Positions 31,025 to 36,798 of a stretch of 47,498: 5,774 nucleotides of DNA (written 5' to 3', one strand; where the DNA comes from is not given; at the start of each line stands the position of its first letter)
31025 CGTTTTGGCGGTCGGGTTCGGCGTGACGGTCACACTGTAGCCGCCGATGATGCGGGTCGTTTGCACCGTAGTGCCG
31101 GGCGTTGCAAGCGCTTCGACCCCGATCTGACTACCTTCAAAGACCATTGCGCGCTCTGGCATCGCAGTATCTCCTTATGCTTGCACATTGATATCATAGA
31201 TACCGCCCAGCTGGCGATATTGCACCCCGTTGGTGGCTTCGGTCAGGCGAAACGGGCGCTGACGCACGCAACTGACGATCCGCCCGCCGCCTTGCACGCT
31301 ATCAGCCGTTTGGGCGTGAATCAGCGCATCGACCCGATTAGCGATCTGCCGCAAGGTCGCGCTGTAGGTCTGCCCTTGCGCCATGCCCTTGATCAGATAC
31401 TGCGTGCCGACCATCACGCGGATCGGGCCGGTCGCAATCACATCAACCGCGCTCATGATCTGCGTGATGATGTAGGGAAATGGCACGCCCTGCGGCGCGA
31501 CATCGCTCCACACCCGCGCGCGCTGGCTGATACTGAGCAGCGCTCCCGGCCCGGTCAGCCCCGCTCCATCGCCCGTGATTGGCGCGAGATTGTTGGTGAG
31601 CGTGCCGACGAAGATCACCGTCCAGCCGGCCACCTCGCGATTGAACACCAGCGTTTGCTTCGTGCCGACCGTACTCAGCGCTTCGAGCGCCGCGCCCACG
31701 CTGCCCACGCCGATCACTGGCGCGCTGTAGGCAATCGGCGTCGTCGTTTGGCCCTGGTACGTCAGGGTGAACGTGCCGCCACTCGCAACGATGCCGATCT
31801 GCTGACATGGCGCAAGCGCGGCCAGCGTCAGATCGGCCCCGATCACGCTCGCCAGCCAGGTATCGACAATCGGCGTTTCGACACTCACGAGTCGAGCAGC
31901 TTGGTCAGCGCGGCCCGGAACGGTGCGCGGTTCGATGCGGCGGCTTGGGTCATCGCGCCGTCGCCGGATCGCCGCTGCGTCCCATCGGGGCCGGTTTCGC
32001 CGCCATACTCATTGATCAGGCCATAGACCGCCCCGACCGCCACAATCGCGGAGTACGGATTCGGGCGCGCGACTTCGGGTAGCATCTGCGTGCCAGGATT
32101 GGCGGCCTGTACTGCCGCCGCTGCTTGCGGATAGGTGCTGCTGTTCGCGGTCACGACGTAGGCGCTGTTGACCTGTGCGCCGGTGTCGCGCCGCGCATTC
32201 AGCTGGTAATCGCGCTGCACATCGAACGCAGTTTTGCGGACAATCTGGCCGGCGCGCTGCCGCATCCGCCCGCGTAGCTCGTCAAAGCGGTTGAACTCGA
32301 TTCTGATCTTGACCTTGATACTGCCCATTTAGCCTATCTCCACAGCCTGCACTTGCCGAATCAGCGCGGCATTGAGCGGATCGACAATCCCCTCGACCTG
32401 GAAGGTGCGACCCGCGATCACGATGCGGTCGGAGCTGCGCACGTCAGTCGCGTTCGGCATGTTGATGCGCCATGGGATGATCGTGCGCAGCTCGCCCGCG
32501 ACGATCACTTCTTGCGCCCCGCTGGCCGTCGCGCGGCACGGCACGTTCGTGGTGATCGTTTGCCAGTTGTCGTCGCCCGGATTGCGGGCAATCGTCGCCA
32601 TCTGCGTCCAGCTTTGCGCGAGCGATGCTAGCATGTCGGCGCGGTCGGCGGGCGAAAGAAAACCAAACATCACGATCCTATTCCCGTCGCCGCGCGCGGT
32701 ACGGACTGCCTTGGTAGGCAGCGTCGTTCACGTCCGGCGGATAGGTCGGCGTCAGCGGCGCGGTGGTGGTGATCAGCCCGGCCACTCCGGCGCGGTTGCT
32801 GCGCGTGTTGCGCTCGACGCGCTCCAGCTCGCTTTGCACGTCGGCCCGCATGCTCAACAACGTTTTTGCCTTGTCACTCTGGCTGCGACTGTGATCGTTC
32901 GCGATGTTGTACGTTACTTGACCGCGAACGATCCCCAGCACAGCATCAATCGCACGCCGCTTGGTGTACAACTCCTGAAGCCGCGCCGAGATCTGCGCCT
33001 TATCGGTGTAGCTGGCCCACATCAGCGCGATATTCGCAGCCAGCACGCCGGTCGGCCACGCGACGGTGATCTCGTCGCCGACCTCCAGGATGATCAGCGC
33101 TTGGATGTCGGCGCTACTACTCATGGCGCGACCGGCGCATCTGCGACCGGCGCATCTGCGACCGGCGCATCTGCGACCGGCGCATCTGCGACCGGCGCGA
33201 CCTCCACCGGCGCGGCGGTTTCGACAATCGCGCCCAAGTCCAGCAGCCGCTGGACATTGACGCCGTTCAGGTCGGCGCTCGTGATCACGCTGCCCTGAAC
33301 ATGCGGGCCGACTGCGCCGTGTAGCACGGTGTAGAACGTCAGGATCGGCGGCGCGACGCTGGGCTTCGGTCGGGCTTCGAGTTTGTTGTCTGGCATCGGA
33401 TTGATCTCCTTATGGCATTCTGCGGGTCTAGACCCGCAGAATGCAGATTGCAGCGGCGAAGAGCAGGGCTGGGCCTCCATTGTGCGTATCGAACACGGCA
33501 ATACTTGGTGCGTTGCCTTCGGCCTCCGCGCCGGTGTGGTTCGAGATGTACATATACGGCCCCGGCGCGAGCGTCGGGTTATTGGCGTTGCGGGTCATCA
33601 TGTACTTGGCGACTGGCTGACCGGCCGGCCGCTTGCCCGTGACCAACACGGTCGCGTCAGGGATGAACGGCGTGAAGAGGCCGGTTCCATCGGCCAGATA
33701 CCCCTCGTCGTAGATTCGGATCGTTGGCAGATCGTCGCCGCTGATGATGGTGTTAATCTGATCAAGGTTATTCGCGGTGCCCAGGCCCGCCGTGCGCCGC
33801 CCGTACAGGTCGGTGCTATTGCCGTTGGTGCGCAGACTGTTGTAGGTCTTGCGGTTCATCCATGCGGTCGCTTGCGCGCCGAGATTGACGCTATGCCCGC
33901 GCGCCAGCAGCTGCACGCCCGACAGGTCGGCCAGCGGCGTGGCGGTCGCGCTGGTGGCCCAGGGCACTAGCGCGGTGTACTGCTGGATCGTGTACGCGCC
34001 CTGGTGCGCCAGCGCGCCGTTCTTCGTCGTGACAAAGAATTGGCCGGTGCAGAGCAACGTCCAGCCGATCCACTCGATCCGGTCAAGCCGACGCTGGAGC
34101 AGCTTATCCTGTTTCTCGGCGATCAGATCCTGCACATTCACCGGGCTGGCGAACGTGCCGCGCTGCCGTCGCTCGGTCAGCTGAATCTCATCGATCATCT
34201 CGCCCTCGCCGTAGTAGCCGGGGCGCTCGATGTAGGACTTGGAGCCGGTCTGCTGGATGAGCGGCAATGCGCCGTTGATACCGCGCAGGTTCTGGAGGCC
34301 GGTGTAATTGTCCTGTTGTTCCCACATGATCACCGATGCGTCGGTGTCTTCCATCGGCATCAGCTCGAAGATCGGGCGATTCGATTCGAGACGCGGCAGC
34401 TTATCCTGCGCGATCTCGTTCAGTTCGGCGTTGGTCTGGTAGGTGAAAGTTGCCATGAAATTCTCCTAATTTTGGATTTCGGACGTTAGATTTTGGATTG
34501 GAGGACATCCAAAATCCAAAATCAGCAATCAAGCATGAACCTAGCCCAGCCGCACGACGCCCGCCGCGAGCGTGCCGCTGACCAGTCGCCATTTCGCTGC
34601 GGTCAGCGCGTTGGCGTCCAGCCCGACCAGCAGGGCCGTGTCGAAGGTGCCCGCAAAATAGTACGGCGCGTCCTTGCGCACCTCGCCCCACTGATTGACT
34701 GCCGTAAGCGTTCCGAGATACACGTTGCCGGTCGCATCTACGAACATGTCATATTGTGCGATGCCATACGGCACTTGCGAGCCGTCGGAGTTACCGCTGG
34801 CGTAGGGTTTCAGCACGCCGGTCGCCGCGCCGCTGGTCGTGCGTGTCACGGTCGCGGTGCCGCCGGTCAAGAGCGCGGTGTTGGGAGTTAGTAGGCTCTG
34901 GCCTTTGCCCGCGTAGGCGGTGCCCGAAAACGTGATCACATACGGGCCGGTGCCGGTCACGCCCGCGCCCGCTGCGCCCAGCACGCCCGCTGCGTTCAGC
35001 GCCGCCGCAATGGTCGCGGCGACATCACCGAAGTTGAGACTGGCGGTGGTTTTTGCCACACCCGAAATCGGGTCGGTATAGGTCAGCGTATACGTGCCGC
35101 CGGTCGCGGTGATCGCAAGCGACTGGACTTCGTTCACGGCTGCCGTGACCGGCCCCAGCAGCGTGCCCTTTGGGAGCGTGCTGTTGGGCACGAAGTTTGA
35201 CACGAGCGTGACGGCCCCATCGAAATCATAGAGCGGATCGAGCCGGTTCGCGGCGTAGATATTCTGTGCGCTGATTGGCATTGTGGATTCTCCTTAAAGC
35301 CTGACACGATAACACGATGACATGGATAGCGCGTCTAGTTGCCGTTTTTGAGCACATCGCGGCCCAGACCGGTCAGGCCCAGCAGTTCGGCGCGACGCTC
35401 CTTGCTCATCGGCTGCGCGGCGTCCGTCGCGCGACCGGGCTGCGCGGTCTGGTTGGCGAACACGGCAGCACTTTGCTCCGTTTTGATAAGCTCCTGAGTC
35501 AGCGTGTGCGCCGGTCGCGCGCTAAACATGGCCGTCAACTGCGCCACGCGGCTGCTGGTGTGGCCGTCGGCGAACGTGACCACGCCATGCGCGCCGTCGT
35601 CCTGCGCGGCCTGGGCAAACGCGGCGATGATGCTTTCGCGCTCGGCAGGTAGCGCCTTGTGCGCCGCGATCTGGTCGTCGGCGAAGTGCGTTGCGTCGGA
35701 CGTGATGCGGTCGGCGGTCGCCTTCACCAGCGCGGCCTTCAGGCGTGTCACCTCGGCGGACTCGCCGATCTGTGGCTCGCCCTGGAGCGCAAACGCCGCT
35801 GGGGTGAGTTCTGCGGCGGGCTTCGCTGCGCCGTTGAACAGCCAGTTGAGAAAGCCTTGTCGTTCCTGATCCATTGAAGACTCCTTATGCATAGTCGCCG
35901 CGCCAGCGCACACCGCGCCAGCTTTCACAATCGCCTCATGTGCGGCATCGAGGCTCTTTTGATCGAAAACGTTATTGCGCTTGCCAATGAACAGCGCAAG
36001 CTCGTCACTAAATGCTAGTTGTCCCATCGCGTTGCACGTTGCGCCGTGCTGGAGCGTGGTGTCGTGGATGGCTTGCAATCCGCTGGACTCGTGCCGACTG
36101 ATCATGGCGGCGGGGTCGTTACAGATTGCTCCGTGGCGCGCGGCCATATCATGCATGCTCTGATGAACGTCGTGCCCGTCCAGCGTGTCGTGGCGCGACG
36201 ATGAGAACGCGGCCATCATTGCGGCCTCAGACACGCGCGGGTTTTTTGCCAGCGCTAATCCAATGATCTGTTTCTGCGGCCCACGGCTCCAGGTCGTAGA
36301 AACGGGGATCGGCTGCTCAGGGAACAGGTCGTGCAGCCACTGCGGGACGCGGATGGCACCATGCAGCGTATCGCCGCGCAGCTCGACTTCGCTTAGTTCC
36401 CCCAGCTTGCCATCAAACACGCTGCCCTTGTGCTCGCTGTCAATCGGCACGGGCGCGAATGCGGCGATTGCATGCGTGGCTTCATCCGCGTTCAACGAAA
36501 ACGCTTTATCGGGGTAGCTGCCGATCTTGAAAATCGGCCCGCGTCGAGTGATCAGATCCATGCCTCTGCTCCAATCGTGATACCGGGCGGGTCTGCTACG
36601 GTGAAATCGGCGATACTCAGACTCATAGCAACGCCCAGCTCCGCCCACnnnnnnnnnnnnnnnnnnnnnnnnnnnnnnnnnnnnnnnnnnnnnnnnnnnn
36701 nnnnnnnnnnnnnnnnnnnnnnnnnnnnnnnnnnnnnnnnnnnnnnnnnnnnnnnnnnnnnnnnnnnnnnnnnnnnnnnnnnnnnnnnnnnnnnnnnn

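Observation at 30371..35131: The same ~95-aa module is inserted into three unrelated virion proteins (head decoration, tail terminator-like, major tail)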

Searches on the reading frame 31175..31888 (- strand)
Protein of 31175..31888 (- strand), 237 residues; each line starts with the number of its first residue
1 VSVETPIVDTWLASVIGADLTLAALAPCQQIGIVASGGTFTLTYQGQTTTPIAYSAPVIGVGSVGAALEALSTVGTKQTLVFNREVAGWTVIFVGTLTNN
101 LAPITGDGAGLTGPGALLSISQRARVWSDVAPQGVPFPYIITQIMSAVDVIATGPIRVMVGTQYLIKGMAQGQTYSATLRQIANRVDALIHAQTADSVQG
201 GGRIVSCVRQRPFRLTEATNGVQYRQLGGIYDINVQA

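Call 3: search_protein_families(library=pfam, proteins=[window:31175-31888:-], max_evalue=1)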
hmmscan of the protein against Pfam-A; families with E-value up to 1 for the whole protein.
window:31175-31888:- (237 aa): 2 families
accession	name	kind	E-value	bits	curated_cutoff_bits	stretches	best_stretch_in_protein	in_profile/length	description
PF11367.14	Tail_completion_gp17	-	0.00015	22.3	24.5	1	116-218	12-108/124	Tail completion protein gp17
PF17248.7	DUF5317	-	0.17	12.3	25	1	66-102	36-72/151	Family of unknown function (DUF5317)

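Call 4: search_protein_families(library=phrogs, proteins=[window:31175-31888:-], max_evalue=0.01)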
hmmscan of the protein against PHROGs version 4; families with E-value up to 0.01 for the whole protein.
window:31175-31888:- (237 aa): 2 families
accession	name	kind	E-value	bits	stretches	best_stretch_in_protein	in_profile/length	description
phrog_10909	-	tail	7.3e-05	23.3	1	35-76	213-251/290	major tail protein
phrog_2839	-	tail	0.00049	19.7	1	35-115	70-143/581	tail sheath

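Call 13: find_homologous_proteins(query=window:31175-31888:-, max_evalue=0.001)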
Query window:31175-31888:- (237 aa): 28 proteins with E <= 0.001 among 3554 candidates.
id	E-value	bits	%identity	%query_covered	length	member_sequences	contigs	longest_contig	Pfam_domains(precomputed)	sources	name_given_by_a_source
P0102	3.8e-146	503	100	100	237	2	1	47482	-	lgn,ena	-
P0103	1.3e-120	419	81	100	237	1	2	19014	-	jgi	-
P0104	2.9e-117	408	79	100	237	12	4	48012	-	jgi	jgi:hypothetical protein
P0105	6.7e-117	407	78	100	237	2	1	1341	-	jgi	jgi:hypothetical protein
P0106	6.0e-114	397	77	100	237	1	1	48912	-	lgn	-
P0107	3.0e-109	382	76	100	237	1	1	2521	-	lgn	-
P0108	5.9e-109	381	76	100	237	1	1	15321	-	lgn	-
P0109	1.4e-108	380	73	100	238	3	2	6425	-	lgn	-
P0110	1.3e-107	377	72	100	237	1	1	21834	-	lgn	-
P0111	3.2e-107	375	74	99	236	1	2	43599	-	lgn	-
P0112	8.4e-105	367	72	100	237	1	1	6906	-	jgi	-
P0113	3.7e-74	267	56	99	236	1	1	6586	-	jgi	jgi:hypothetical protein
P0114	2.8e-73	264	58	99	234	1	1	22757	PF11367.15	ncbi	-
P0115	2.5e-71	258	55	99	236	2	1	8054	-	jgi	jgi:hypothetical protein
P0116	8.6e-71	256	56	99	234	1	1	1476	PF11367.15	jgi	jgi:hypothetical protein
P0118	3.4e-70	254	55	99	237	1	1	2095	PF11367.15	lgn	-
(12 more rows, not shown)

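Call 63: search_solved_structures(query=A3, max_evalue=1)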
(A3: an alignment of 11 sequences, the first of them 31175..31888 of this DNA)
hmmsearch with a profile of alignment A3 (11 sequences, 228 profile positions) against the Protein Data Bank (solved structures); distinct sequences matched with E-value up to 1: 5.
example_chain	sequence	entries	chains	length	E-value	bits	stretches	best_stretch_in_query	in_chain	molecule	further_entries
9d93_Ma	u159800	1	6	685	6.2e-30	107.5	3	19-88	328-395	Tail tip cage, gp23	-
9d9w_Aa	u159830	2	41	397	4.7e-09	39.1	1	34-107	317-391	Major capsid protein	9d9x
9d93_Ja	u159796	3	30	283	2.4e-05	27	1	14-69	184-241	Tail tube, gp19 | Major tail protein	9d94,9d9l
6yhm_A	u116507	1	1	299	0.11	15.1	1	16-116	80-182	Cytotoxic necrotizing factor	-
6yhn_A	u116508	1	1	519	0.43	13.1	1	16-116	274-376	Cytotoxic necrotizing factor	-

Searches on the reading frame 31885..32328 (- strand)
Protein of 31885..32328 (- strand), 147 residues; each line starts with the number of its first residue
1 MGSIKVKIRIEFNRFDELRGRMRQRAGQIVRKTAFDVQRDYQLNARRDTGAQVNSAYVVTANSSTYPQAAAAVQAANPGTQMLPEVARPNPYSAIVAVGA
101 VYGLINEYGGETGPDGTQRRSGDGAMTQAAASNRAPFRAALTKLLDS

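Call 3: search_protein_families(library=pfam, proteins=[window:31885-32328:-], max_evalue=1)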
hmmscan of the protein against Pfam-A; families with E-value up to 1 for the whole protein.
window:31885-32328:- (147 aa): 1 family
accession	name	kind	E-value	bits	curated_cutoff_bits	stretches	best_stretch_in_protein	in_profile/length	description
PF04883.17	HK97-gp10_like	-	0.049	15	21.4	1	14-59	6-51/78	Bacteriophage HK97-gp10, putative tail-component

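Call 4: search_protein_families(library=phrogs, proteins=[window:31885-32328:-], max_evalue=0.01)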
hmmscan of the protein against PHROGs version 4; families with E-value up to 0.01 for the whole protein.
window:31885-32328:- (147 aa): 1 family
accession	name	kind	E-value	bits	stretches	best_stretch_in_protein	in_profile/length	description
phrog_5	-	connector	1.2e-07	32.8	1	1-145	83-205/239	tail completion or Neck1 protein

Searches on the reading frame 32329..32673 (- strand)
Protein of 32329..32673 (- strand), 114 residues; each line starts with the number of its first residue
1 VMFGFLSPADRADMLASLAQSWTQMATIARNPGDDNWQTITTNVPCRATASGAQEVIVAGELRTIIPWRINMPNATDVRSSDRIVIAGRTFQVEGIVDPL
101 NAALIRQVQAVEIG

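Call 3: search_protein_families(library=pfam, proteins=[window:32329-32673:-], max_evalue=1)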
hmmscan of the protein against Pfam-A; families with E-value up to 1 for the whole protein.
window:32329-32673:- (114 aa): 4 families
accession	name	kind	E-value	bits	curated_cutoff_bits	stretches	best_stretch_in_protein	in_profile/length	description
PF05521.18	Phage_HCP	-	4.5e-05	24.4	25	1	36-102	28-95/106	Phage head completion protein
PF05354.17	Phage_attach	-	0.014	16.4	26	1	42-98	29-87/99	Phage Head-Tail Attachment protein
PF12206.14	DUF3599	-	0.02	15.5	25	1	42-94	46-98/116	Domain of unknown function (DUF3599)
PF08822.17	DUF1804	-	0.052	13.9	29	1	6-31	92-117/164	Protein of unknown function (DUF1804)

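Call 4: search_protein_families(library=phrogs, proteins=[window:32329-32673:-], max_evalue=0.01)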
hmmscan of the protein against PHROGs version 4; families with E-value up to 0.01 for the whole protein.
window:32329-32673:- (114 aa): 2 families
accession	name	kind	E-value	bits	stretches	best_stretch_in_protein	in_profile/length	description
phrog_501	-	connector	0.00012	23.2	1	44-109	37-104/115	head closure Hc1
phrog_763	-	connector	0.0042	18.6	1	36-98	28-90/112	head-tail adaptor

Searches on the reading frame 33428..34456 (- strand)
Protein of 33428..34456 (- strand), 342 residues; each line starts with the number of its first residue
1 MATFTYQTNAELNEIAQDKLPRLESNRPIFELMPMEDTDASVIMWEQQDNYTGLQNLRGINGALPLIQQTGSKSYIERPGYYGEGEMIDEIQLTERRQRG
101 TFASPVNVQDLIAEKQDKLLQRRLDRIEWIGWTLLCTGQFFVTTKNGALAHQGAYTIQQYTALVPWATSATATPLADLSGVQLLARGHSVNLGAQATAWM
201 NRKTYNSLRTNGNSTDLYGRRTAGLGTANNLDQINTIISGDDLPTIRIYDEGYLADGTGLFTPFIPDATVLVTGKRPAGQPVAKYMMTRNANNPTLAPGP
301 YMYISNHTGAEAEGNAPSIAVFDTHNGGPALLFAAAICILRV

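Call 3: search_protein_families(library=pfam, proteins=[window:33428-34456:-], max_evalue=1)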
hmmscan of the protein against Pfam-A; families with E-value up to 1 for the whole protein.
window:33428-34456:- (342 aa): 1 family
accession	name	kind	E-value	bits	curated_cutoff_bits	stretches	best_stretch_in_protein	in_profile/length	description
PF03864.22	Phage_cap_E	-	8.2e-12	45.2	22.9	1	78-276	70-268/329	Phage major capsid protein E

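Call 4: search_protein_families(library=phrogs, proteins=[window:33428-34456:-], max_evalue=0.01)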
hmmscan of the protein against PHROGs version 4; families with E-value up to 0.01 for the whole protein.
window:33428-34456:- (342 aa): 1 family
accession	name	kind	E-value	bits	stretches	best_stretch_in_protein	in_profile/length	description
phrog_29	-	head and packaging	4.4e-17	63.4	1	52-275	73-296/439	major head protein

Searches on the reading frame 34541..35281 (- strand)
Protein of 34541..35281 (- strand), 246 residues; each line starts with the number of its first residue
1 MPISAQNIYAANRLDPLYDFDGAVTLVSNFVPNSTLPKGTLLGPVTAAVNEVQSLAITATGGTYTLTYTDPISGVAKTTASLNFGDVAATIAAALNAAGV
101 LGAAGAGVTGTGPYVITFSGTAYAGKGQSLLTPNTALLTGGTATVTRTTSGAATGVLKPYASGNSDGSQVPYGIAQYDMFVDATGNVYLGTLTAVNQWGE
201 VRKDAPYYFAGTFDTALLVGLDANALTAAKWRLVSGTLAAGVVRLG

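Call 3: search_protein_families(library=pfam, proteins=[window:34541-35281:-], max_evalue=1)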
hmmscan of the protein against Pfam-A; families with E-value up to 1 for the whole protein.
window:34541-35281:- (246 aa): 1 family
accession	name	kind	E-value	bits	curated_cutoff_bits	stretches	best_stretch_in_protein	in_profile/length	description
PF08544.19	GHMP_kinases_C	-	0.47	11.3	21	1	91-119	36-66/85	GHMP kinases C terminal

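Call 4: search_protein_families(library=phrogs, proteins=[window:34541-35281:-], max_evalue=0.01)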
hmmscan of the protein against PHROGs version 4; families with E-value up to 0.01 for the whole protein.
window:34541-35281:- (246 aa): 0 families

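Call 11: find_homologous_proteins(query=window:34541-35281:-, max_evalue=0.001)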
Query window:34541-35281:- (246 aa): 58 proteins with E <= 0.001 among 8000 candidates.
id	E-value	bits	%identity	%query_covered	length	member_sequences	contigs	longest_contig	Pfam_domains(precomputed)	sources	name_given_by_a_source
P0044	4.1e-148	509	100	100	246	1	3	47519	-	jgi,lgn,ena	-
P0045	2.0e-120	419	80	100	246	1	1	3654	-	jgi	jgi:hypothetical protein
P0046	2.2e-118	412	76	100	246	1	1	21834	-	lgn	-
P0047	1.4e-116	406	78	100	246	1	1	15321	-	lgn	-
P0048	2.2e-115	402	77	100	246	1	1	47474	-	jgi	-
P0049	2.6e-114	399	76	100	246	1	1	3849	-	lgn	-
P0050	7.1e-114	397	76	100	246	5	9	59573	-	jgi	jgi:hypothetical protein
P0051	5.0e-110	385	73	100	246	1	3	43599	-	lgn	-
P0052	1.1e-108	380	74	100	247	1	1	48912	-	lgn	-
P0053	4.8e-104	365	72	100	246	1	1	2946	-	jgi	jgi:hypothetical protein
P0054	7.7e-104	364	73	100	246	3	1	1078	-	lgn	-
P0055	2.8e-103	363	72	100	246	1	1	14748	-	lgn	-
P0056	6.7e-103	361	72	100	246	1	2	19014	-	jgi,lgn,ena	-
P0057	4.9e-102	359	71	100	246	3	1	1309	-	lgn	-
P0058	1.1e-99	351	68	100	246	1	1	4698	-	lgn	-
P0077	5.2e-23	100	57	39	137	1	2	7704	PF02924.20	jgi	jgi:hypothetical protein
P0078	9.0e-23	99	54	39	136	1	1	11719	PF02924.20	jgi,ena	-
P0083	3.0e-21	94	51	39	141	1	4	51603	PF02924.20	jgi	jgi:hypothetical protein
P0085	1.3e-17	82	48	39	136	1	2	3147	PF02924.20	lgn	-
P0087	1.8e-13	69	42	38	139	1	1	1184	PF02924.20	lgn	-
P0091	3.5e-10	58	51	30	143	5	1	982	PF02924.20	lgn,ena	-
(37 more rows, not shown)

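Call 62: search_solved_structures(query=A2, max_evalue=1)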
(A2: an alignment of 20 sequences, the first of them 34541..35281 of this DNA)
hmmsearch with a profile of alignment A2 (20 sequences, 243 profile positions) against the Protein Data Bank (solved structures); distinct sequences matched with E-value up to 1: 8.
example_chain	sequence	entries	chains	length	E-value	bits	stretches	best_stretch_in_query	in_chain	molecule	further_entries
9d93_Ma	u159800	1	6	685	1.3e-27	100.3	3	47-109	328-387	Tail tip cage, gp23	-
9d9w_Aa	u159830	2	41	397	3.1e-07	33.5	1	55-122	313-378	Major capsid protein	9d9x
9d93_Ja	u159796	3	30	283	0.01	18.7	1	58-121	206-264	Tail tube, gp19 | Major tail protein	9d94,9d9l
2oqc_A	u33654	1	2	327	0.13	15.1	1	8-68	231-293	Penicillin V acylase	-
6w1c_E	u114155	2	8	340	0.28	14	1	49-112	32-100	E2 glycoprotein | Spike glycoprotein E2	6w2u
7lih_M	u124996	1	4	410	0.29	14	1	49-112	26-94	E2 protein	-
9ufe_FA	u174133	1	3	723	0.38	13.6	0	58-105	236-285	OCM6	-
7ko8_C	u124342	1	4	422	0.38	13.6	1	49-112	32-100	E2 glycoprotein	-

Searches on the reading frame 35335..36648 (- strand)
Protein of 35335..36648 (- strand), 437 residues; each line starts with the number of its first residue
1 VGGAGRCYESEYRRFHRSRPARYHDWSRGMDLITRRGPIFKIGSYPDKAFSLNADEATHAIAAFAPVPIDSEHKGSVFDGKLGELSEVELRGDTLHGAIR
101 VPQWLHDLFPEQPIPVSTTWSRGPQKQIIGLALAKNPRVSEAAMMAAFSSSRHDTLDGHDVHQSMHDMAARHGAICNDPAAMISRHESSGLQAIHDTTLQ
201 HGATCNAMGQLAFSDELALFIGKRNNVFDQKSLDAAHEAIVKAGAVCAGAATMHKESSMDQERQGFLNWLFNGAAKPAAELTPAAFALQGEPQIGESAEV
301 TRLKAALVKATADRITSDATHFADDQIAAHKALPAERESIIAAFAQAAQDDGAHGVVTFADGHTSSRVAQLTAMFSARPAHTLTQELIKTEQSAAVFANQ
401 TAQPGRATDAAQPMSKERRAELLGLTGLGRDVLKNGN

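Call 74: search_protein_families(library=phrogs, proteins=[window:35335-36648:-], max_evalue=0.001)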
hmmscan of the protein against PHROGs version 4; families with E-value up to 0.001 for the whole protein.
window:35335-36648:- (437 aa): 1 family
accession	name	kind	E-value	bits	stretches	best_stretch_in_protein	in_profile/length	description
phrog_976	-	head and packaging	3e-05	24.5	1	250-405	222-365/415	head maturation protease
